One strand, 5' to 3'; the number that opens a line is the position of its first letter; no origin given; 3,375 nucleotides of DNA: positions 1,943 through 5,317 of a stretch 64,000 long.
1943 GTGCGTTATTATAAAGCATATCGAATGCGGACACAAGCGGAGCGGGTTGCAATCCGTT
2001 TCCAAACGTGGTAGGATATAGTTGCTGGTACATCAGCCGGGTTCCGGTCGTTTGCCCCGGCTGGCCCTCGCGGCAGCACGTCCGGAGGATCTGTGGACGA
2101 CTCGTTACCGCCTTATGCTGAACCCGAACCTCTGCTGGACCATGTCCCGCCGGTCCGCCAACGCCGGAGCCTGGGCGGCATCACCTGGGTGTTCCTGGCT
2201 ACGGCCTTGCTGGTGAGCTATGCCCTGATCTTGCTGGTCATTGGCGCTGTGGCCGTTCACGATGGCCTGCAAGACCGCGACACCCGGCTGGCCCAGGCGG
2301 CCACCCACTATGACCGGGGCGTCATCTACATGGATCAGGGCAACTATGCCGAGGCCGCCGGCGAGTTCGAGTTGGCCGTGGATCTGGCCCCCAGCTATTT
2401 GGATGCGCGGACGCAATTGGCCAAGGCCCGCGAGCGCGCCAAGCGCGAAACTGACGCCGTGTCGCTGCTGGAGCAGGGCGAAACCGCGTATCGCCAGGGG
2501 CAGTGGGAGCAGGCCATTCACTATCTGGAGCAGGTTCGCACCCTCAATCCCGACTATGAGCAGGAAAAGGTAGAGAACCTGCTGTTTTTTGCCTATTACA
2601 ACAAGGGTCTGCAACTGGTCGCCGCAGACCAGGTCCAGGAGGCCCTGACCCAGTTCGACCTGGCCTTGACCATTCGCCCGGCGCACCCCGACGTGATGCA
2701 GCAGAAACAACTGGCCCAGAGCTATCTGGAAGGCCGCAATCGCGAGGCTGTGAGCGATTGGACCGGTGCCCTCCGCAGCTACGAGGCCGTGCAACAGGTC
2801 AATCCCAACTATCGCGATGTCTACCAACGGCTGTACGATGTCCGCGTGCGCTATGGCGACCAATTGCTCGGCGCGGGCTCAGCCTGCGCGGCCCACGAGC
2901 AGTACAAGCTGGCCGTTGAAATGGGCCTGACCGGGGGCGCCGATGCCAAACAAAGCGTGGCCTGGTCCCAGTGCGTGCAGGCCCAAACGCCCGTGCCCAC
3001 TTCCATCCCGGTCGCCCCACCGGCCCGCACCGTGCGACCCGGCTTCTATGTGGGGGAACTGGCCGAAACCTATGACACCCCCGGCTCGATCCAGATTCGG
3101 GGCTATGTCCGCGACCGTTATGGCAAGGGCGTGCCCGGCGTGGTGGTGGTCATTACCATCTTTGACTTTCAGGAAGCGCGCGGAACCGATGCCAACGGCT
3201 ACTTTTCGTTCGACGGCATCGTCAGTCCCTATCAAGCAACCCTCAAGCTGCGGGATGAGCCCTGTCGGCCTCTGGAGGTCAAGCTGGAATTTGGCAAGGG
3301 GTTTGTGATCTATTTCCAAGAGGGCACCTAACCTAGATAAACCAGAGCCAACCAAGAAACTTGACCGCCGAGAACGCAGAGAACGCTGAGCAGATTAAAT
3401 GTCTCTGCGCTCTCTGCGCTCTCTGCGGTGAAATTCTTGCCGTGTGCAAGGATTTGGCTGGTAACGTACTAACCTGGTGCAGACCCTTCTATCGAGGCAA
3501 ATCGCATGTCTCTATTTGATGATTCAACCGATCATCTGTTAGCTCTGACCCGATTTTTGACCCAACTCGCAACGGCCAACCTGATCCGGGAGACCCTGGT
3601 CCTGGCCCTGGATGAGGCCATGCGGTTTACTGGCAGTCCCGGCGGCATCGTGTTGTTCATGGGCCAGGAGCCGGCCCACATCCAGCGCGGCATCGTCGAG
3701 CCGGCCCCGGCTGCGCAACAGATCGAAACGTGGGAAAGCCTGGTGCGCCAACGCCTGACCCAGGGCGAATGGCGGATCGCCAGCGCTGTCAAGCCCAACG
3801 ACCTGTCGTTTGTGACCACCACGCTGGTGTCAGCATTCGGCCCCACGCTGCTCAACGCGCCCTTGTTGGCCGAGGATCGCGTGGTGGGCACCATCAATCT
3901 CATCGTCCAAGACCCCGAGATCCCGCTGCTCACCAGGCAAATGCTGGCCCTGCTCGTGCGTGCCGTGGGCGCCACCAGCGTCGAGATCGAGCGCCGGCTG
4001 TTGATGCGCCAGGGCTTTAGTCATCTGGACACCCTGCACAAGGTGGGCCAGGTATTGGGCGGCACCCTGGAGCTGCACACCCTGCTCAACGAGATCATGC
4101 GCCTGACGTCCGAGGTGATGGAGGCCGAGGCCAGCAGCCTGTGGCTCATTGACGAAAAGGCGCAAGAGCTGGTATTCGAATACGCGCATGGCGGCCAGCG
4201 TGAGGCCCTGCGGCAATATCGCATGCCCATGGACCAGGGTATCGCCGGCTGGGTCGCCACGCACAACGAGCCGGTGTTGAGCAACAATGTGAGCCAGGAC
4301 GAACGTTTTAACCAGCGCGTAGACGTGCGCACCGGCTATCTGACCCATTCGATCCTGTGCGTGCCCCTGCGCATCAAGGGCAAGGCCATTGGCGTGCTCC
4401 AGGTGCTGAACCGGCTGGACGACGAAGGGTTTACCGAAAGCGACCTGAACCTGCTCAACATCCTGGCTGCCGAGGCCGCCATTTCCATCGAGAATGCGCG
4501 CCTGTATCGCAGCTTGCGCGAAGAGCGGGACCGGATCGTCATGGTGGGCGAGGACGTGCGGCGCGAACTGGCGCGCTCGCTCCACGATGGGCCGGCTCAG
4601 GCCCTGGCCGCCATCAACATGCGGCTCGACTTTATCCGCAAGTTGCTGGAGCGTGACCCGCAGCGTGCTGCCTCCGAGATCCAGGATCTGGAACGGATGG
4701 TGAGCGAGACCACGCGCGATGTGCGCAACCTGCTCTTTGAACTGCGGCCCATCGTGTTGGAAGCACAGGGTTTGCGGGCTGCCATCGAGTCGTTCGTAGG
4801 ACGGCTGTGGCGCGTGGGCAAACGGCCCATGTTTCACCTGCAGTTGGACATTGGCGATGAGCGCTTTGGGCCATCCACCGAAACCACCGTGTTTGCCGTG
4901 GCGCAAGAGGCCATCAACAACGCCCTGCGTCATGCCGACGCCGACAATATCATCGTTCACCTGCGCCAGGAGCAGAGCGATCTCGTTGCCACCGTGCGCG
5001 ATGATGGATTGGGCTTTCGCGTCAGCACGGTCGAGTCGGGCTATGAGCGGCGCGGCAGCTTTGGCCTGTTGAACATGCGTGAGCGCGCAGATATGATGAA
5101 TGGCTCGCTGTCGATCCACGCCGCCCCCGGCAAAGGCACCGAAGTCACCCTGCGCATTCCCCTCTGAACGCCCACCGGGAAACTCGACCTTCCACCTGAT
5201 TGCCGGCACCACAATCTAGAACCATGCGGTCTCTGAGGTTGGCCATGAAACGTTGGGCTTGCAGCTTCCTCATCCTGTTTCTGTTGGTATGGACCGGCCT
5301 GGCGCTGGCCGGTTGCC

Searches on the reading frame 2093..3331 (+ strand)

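Call 50: search_protein_families(library=pfam, proteins=[window:2093-3331:+])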
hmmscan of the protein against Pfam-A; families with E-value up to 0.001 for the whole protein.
window:2093-3331:+ (412 aa): 13 families
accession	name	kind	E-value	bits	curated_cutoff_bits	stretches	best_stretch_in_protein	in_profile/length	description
PF07719.23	TPR_2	-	2.5e-18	65.1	27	2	69-101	1-33/34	Tetratricopeptide repeat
PF00515.34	TPR_1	-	5.5e-17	61.2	27.8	2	69-102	1-34/34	Tetratricopeptide repeat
PF14559.12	TPR_19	-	2e-12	47.7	25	1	80-129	2-51/68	Tetratricopeptide repeat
PF13428.12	TPR_14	-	3e-10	40.2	23.5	0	71-112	3-44/44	Tetratricopeptide repeat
PF13432.12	TPR_16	-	5.1e-10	40.1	32.7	1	73-126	1-54/65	Tetratricopeptide repeat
PF13414.12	TPR_11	-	1.4e-09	37.9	26.8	0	77-113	2-38/42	TPR repeat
PF13174.12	TPR_6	-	2.6e-08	34.4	26.3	0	124-154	2-32/33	Tetratricopeptide repeat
PF13181.12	TPR_8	-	9.3e-08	32.1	25.7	0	71-101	3-33/34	Tetratricopeptide repeat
PF13371.12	TPR_9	-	3.3e-07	30.6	35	0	73-115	33-71/73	Tetratricopeptide repeat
PF13424.12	TPR_12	-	6.1e-07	30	30.1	0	102-150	19-73/77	Tetratricopeptide repeat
PF13620.12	CarboxypepD_reg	-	6.6e-05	23.6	32.3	1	334-378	1-47/82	Carboxypeptidase regulatory-like domain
PF07219.19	HemY_N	-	0.00053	20.5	31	0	33-113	21-101/107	HemY protein N-terminus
PF13176.12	TPR_7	-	0.00063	20.1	27.9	0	125-152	2-29/36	Tetratricopeptide repeat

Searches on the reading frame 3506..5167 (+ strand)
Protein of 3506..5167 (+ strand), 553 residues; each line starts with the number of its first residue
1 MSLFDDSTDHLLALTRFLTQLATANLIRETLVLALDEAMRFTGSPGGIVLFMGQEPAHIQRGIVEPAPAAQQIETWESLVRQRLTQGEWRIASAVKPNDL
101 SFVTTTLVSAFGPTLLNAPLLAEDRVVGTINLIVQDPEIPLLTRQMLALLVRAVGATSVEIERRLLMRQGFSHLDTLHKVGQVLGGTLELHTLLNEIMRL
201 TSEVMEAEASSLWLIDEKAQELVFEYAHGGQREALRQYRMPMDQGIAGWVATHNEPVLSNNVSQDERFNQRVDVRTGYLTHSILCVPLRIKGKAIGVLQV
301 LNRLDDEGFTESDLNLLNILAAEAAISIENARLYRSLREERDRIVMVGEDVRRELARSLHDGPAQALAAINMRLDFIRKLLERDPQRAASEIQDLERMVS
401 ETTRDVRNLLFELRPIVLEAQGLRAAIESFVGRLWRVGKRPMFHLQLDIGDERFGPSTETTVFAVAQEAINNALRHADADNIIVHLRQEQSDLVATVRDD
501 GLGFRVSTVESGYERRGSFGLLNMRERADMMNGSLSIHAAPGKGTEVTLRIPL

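Call 50: search_protein_families(library=pfam, proteins=[window:3506-5167:+])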
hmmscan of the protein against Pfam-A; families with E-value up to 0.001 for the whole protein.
window:3506-5167:+ (553 aa): 6 families
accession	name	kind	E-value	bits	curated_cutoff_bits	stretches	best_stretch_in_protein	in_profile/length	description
PF01590.32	GAF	-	4.7e-26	92.3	22.4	1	189-328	1-133/133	GAF domain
PF13185.12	GAF_2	-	1.5e-25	90.4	28.6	2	188-329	2-136/136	GAF domain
PF13492.12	GAF_3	-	8.5e-18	65.4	27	1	192-330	4-129/129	GAF domain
PF07730.19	HisKA_3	-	3.5e-15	56.7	24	1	352-417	2-67/68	Histidine kinase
PF02518.31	HATPase_c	-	2.4e-14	54.1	26.4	1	460-553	4-109/111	Histidine kinase-, DNA gyrase B-, and HSP90-like ATPase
PF13581.12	HATPase_c_2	-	6.4e-06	26.6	27.4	1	463-550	33-126/127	Histidine kinase-like ATPase domain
